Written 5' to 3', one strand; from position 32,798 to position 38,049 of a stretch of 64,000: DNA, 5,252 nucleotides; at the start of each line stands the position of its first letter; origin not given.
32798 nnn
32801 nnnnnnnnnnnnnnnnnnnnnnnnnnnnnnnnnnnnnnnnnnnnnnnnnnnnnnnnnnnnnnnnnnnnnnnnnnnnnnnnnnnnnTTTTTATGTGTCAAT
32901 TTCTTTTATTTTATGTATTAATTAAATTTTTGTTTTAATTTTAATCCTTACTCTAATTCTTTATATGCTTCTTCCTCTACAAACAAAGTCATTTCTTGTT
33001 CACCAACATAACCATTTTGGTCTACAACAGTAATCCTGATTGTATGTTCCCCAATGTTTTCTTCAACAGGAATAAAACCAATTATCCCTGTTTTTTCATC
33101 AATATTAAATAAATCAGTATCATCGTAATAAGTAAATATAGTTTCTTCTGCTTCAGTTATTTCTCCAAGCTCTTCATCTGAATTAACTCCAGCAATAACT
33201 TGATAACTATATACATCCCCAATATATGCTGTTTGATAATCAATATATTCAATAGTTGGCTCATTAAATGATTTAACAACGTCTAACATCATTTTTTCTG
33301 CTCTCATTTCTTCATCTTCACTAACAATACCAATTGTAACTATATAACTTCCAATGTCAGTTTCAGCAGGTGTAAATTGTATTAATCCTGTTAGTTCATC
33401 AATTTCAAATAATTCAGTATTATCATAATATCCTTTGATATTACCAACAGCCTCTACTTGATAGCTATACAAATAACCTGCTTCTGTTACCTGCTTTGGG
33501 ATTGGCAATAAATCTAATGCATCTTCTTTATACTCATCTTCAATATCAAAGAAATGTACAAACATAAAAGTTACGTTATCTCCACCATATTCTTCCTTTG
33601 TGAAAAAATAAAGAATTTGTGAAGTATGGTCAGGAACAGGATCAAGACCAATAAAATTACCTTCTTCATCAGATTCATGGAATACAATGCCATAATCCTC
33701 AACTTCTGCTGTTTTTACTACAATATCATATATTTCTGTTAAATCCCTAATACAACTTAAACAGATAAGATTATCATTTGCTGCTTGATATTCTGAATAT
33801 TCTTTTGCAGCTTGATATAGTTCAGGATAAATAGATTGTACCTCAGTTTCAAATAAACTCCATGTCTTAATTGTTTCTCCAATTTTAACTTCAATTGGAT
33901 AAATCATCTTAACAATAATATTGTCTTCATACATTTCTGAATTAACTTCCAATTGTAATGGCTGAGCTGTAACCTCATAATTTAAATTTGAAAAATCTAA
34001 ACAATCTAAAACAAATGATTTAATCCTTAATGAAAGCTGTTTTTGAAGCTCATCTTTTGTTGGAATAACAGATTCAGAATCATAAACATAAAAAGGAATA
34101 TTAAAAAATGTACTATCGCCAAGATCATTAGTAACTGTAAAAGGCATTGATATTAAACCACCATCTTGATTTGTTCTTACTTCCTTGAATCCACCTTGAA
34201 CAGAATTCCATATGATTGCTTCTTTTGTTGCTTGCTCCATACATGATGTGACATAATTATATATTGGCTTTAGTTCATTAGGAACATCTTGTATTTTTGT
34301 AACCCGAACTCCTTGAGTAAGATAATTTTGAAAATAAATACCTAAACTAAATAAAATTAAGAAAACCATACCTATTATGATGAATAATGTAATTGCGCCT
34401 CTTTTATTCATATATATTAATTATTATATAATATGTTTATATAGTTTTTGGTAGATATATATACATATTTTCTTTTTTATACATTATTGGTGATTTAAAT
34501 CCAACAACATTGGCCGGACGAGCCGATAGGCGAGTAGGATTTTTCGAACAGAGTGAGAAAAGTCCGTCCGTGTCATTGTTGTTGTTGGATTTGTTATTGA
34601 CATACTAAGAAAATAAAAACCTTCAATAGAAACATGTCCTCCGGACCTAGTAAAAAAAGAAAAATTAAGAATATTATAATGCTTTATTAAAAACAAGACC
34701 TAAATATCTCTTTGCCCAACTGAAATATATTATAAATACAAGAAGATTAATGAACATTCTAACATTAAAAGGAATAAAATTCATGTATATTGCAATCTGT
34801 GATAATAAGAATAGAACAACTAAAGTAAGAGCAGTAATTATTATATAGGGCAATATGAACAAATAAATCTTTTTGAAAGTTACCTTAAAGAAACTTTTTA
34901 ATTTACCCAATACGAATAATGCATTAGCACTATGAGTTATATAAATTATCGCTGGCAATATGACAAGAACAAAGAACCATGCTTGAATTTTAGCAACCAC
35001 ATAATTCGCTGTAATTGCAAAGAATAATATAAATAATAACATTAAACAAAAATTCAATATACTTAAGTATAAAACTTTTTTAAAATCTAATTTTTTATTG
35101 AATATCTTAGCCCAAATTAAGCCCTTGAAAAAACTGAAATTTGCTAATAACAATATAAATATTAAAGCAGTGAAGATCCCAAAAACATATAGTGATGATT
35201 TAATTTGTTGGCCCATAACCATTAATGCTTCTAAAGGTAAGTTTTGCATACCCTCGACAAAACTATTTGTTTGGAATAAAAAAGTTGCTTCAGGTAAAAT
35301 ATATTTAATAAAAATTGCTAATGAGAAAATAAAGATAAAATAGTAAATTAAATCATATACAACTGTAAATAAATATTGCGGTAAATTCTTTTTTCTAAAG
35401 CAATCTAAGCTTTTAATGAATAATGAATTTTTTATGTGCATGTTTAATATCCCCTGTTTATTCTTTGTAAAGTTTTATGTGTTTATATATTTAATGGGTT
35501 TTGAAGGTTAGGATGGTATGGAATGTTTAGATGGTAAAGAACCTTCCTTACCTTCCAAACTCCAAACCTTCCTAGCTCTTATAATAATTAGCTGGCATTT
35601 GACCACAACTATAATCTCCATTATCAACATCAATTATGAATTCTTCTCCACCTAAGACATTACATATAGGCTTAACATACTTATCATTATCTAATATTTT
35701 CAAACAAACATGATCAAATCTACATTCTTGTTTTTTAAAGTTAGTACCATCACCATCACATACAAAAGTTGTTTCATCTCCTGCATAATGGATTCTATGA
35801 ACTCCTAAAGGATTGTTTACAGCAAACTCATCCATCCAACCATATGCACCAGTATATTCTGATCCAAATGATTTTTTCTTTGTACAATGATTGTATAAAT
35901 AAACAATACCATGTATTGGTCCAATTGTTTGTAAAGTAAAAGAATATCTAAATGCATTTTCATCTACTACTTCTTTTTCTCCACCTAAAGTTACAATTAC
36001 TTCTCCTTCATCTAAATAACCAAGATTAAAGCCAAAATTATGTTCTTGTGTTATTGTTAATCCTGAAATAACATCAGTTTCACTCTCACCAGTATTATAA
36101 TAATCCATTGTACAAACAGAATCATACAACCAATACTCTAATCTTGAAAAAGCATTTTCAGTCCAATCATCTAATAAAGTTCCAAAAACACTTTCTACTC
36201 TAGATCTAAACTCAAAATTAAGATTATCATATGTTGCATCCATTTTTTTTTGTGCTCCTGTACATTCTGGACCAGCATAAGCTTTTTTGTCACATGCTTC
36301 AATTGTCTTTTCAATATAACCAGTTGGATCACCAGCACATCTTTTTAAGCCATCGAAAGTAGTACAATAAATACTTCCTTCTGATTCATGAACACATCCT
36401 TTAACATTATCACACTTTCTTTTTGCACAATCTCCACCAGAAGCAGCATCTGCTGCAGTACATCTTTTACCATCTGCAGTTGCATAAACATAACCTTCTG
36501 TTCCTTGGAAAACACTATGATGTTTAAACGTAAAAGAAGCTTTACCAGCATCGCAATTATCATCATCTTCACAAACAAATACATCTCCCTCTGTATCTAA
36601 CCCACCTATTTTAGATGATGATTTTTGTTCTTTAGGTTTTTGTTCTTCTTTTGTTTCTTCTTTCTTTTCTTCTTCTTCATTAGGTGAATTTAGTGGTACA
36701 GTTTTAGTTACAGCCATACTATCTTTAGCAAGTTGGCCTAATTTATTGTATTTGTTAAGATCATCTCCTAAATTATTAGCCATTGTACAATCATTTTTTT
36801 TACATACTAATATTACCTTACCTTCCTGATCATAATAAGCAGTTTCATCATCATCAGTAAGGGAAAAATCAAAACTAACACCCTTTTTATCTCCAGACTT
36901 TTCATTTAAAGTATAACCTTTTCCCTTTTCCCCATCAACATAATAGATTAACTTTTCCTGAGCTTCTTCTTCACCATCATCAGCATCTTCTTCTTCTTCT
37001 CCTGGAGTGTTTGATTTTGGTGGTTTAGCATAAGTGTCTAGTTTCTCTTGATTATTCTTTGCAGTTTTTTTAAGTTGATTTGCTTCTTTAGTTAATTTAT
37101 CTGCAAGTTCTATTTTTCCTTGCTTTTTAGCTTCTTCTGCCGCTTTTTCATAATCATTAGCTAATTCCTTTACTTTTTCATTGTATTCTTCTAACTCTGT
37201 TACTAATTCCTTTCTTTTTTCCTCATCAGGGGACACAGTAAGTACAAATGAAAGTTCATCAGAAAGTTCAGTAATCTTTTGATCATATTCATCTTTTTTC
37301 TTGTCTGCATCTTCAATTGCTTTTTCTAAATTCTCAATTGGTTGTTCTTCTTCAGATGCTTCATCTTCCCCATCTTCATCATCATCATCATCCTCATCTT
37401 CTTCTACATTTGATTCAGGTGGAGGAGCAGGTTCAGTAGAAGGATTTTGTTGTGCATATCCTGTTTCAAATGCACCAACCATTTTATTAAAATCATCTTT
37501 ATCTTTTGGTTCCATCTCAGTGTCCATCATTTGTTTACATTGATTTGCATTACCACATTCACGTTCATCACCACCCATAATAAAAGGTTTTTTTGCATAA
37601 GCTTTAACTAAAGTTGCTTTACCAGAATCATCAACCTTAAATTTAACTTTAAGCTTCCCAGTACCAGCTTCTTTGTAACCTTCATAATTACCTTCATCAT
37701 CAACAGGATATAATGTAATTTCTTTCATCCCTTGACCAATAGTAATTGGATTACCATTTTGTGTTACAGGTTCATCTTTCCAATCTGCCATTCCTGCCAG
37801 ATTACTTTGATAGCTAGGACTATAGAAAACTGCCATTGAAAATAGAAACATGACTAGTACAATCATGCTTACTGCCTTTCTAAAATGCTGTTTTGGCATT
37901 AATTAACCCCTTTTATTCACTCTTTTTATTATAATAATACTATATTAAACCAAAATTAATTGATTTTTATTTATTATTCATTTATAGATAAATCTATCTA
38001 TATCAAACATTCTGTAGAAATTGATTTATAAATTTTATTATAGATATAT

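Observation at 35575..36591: Roughly 335-aa Cys-rich C-terminal domain shared by the 775-aa and 2132-aa proteins, with a near-identical DNA patch suggesting gene conversion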

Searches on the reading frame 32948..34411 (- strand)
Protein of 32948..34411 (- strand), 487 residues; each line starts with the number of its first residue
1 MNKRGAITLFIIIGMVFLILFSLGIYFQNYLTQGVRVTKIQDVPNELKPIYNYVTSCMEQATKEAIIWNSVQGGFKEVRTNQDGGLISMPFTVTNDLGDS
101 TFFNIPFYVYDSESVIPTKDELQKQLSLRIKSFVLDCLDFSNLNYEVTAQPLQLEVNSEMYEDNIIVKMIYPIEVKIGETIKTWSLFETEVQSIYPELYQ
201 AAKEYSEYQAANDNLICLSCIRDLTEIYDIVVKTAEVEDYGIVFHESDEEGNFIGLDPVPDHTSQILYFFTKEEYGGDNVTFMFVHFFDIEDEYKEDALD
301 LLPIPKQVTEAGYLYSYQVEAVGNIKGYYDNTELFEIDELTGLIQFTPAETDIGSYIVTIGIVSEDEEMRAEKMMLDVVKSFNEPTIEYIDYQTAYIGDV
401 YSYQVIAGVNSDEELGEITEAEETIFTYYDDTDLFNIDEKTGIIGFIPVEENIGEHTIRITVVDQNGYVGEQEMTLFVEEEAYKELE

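Call 9: search_protein_families(library=pfam, proteins=[window:32948-34411:-], max_evalue=0.1)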
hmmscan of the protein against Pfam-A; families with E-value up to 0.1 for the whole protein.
window:32948-34411:- (487 aa): 2 families
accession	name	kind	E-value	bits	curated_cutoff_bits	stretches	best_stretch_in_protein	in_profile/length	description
PF05345.18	He_PIG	-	0.0042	17.9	24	0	385-476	2-93/96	Putative Ig domain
PF18169.6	SLATT_6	-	0.039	14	27.1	0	8-78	62-130/176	SMODS and SLOG-associating 2TM effector domain 6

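Call 52: search_protein_families(library=ncbifam, proteins=[window:32948-34411:-], max_evalue=0.01)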
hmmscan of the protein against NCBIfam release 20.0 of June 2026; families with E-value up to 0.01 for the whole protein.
window:32948-34411:- (487 aa): 1 family
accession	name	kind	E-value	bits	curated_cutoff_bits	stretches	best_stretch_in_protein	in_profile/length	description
TIGR04225.1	CshA_fibril_rpt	repeat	0.0021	18.8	60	0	432-474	57-100/104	fibrillar adhesin CshA-type repeat protein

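Call 79: search_protein_families(library=phrogs, proteins=[window:32948-34411:-], max_evalue=0.001)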
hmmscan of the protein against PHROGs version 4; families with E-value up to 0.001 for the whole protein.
window:32948-34411:- (487 aa): 0 families

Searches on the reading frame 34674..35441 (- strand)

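Call 9: search_protein_families(library=pfam, proteins=[window:34674-35441:-], max_evalue=0.1)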
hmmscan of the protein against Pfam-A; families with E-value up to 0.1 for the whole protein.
window:34674-35441:- (255 aa): 0 families

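Call 52: search_protein_families(library=ncbifam, proteins=[window:34674-35441:-], max_evalue=0.01)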
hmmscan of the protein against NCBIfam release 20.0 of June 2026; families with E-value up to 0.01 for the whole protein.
window:34674-35441:- (255 aa): 1 family
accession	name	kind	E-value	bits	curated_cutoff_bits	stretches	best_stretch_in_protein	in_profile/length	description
NF045937.1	MSC_0624_12TM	equivalog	2.9e-06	26.1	70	1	12-243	142-363/445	MSC_0624 family F1-like ATPase-associated membrane protein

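Call 79: search_protein_families(library=phrogs, proteins=[window:34674-35441:-], max_evalue=0.001)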
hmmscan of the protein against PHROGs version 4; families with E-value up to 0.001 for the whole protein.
window:34674-35441:- (255 aa): 0 families

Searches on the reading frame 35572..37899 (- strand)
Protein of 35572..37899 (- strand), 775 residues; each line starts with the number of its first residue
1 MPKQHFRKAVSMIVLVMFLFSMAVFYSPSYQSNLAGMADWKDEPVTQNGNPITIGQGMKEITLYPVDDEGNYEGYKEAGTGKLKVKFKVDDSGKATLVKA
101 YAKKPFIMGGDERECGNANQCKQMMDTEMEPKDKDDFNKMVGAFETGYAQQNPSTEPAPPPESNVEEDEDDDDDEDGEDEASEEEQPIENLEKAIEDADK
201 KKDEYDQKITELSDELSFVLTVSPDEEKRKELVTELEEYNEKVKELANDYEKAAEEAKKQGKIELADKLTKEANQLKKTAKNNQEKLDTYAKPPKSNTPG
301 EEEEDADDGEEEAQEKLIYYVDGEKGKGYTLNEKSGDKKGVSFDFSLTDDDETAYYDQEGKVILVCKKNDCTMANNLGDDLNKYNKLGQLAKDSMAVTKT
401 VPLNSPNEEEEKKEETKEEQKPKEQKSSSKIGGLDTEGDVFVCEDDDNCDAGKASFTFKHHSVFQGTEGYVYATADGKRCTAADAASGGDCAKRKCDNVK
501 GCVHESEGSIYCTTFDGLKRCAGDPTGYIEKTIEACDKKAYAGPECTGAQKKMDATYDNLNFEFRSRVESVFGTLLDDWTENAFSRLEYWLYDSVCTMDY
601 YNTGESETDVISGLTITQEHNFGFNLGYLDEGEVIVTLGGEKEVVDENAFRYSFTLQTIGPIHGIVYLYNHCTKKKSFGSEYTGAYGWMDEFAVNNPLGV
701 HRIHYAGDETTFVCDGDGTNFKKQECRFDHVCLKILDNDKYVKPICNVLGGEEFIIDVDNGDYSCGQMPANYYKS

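Call 9: search_protein_families(library=pfam, proteins=[window:35572-37899:-], max_evalue=0.1)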
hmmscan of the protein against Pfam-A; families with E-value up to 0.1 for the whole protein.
window:35572-37899:- (775 aa): 1 family
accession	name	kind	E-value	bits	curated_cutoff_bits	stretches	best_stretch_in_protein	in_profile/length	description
PF00311.23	PEPcase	-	0.0062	14.9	22.4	1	164-281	77-188/919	Phosphoenolpyruvate carboxylase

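Call 52: search_protein_families(library=ncbifam, proteins=[window:35572-37899:-], max_evalue=0.01)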
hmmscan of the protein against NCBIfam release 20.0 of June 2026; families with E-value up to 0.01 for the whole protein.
window:35572-37899:- (775 aa): 0 families

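Call 79: search_protein_families(library=phrogs, proteins=[window:35572-37899:-], max_evalue=0.001)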
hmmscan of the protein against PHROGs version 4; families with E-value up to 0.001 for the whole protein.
window:35572-37899:- (775 aa): 0 families
